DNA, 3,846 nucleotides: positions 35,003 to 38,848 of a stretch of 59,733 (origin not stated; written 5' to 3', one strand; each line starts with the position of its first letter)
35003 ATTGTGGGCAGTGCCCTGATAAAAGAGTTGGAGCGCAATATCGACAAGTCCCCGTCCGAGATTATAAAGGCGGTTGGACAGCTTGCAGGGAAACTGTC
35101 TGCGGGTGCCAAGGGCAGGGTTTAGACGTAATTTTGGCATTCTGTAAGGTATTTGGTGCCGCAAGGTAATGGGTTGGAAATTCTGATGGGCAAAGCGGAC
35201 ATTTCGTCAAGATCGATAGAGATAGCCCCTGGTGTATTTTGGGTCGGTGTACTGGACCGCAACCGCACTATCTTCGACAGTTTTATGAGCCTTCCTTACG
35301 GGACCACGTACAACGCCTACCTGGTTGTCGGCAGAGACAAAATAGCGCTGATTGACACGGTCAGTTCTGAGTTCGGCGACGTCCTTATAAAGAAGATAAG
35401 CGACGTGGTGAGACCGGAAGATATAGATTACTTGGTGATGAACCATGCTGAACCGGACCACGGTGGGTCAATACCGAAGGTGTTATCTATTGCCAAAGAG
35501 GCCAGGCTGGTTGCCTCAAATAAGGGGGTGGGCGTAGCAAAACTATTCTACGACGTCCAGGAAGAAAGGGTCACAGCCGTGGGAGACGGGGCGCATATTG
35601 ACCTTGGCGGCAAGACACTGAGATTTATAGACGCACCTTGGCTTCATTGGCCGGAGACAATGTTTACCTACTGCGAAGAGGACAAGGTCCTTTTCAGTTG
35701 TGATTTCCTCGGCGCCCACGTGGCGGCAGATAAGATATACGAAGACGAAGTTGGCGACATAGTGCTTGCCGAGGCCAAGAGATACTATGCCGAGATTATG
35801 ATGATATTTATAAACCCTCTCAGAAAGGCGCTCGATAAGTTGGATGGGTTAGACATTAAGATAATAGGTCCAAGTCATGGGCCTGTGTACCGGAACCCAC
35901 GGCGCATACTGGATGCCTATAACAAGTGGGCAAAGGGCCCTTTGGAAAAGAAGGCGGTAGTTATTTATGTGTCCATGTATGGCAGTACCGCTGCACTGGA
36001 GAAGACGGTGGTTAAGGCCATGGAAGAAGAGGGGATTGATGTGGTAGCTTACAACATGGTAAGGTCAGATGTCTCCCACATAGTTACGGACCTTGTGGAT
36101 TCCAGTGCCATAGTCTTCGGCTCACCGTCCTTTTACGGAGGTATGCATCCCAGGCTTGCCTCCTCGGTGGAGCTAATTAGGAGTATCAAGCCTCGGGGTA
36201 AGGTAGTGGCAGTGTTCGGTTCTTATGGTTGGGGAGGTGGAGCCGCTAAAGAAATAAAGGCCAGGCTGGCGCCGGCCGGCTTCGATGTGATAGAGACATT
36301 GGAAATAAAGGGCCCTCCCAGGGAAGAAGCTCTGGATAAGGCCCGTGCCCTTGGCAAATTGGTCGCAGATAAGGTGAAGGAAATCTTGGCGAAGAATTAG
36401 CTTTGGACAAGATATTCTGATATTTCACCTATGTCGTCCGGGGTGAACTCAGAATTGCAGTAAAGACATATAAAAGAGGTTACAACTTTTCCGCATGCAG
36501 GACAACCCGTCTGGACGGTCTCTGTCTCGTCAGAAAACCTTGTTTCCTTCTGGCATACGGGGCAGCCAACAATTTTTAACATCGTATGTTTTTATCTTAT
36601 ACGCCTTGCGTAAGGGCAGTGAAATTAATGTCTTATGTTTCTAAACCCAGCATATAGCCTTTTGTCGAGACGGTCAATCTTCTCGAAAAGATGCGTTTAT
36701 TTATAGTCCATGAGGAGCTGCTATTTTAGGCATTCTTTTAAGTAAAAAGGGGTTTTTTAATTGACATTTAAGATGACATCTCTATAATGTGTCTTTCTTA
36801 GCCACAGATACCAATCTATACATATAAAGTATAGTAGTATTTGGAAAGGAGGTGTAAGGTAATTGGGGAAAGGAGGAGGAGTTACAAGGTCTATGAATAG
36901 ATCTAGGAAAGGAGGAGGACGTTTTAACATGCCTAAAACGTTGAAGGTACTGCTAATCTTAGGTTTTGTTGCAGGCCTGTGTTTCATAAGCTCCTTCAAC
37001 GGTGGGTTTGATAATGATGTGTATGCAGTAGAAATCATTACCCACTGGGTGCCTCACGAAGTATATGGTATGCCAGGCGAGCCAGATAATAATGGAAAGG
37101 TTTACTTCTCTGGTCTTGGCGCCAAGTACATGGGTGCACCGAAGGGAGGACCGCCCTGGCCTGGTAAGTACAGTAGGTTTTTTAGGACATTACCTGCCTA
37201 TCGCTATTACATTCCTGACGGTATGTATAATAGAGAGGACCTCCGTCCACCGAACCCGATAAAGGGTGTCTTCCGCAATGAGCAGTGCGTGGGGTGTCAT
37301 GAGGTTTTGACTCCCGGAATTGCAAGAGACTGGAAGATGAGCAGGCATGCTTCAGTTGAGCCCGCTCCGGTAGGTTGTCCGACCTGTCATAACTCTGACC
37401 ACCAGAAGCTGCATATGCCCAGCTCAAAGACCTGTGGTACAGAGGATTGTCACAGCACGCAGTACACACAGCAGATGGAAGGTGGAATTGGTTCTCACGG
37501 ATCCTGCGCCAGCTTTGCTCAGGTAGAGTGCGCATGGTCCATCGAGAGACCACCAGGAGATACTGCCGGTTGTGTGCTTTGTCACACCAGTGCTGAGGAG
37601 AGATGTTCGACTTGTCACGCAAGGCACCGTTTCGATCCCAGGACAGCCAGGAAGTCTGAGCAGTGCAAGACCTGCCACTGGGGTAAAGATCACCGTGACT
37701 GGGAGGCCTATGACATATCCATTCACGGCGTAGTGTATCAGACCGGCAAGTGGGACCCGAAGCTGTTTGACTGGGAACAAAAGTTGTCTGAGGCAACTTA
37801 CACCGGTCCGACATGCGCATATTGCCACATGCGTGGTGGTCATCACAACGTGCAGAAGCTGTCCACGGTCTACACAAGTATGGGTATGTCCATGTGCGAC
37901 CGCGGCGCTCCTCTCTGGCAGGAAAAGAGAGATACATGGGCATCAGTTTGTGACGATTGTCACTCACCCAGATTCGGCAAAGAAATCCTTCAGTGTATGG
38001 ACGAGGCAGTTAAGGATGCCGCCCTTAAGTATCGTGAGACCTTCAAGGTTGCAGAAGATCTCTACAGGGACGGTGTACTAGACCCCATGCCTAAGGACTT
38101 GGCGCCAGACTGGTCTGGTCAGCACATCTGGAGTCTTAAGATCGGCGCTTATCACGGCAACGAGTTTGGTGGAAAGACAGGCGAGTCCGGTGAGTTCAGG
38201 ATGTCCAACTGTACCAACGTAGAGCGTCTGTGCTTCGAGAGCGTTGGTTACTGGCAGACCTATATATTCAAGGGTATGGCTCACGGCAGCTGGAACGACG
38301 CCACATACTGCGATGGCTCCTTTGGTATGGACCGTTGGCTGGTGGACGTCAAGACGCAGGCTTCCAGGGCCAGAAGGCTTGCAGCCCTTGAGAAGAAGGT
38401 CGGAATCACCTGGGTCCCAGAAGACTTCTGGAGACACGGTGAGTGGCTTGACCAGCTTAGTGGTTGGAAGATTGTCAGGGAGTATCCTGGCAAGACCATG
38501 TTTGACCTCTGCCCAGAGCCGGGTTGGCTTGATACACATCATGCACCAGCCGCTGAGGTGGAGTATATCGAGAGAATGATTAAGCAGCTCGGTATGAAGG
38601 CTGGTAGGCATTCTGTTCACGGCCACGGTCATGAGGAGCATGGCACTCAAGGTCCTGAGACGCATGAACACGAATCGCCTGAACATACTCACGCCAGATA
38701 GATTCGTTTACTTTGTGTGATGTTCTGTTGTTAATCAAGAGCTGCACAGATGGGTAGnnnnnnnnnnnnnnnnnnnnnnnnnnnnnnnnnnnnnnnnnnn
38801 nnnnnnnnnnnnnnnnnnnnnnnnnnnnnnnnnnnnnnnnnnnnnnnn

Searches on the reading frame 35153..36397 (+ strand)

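Call 34: search_protein_families(library=ncbifam, proteins=[window:35153-36397:+], max_evalue=0.00001)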
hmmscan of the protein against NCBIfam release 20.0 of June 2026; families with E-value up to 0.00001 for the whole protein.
window:35153-36397:+ (415 aa): 8 families
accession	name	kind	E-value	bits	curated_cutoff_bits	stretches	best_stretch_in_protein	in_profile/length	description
NF008887.0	PRK11921.1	equivalog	1.9e-82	277.2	635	1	22-409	3-396/396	anaerobic nitric oxide reductase flavorubredoxin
NF003954.0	PRK05452.1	equivalog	9.2e-73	245.8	711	1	21-407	2-395/479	anaerobic nitric oxide reductase flavorubredoxin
TIGR01753.1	flav_short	equivalog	1.3e-16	61.4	123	1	269-404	2-139/140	flavodoxin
NF004050.0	PRK05569.1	subfamily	3e-14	53.6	136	1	266-405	2-140/141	flavodoxin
NF004049.0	PRK05568.1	equivalog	8.4e-13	48.8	206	1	266-405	2-140/142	flavodoxin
NF000059.1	tet_redox_37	exception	1.1e-08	35.7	225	1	210-280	3-74/108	tetracycline resistance NADPH-dependent oxidoreductase Tet(37)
TIGR04559.1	SoxH_rel_PQQ_2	hypoth_equivalog_domain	1.7e-07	31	280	0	23-103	6-80/283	quinoprotein relay system zinc metallohydrolase 2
NF000469.2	CAR_gen_B3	exception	1.8e-07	30.5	500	1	54-129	75-150/311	CAR family subclass B3 metallo-beta-lactamase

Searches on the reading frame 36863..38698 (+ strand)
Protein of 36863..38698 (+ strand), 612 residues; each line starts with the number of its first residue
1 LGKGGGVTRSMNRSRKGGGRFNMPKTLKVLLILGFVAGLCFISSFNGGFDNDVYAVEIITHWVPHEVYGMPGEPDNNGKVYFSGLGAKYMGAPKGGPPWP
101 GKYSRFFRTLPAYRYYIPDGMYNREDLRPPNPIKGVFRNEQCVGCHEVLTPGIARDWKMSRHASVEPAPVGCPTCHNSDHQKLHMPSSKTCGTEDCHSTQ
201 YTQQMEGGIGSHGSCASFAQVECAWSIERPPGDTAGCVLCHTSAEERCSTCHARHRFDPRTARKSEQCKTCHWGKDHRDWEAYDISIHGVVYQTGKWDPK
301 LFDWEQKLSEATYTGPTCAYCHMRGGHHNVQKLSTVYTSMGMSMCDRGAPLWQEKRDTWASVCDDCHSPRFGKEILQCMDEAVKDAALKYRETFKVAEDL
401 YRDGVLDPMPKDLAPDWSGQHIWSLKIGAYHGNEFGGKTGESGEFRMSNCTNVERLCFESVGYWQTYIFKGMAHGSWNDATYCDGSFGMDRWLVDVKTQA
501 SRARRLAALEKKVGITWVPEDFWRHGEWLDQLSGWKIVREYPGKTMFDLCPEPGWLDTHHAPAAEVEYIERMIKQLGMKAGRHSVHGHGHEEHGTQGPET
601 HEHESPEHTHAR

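Call 34: search_protein_families(library=ncbifam, proteins=[window:36863-38698:+], max_evalue=0.00001)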
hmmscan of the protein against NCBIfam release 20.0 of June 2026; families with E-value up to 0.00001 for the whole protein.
window:36863-38698:+ (612 aa): 1 family
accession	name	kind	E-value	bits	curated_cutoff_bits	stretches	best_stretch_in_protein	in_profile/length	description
NF052343.1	hydrazine_HDH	equivalog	0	1180.5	900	1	23-586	1-564/564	hydrazine dehydrogenase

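Call 35: search_solved_structures(query=window:36863-38698:+, max_evalue=1e-20)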
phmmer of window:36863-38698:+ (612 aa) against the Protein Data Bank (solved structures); distinct sequences matched with E-value up to 1e-20: 7.
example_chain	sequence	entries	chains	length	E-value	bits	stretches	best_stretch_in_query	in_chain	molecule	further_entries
6hif_G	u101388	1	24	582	0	1038.5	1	25-590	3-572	Hydrazine dehydrogenase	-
4n4j_A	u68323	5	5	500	3e-118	398.9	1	63-536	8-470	hydroxylamine oxidoreductase | Similar to hydroxylamine oxidoreductase hao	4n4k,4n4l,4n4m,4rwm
6t5e_A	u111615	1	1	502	4.9e-111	375.1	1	64-535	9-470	Hydroxylamine oxidoreductase-like protein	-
4fas_A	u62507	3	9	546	1.1e-35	126.2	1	170-513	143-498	Hydroxylamine oxidoreductase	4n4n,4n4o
1fgj_A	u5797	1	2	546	1.3e-35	125.8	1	170-410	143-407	HYDROXYLAMINE OXIDOREDUCTASE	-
6m0p_A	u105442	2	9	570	1.7e-35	125.5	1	170-512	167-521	Aerobic hydroxylamine oxidoreductase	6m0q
6h5l_A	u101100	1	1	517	1.6e-32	115.7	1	100-327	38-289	Similar to hydroxylamine oxidoreductase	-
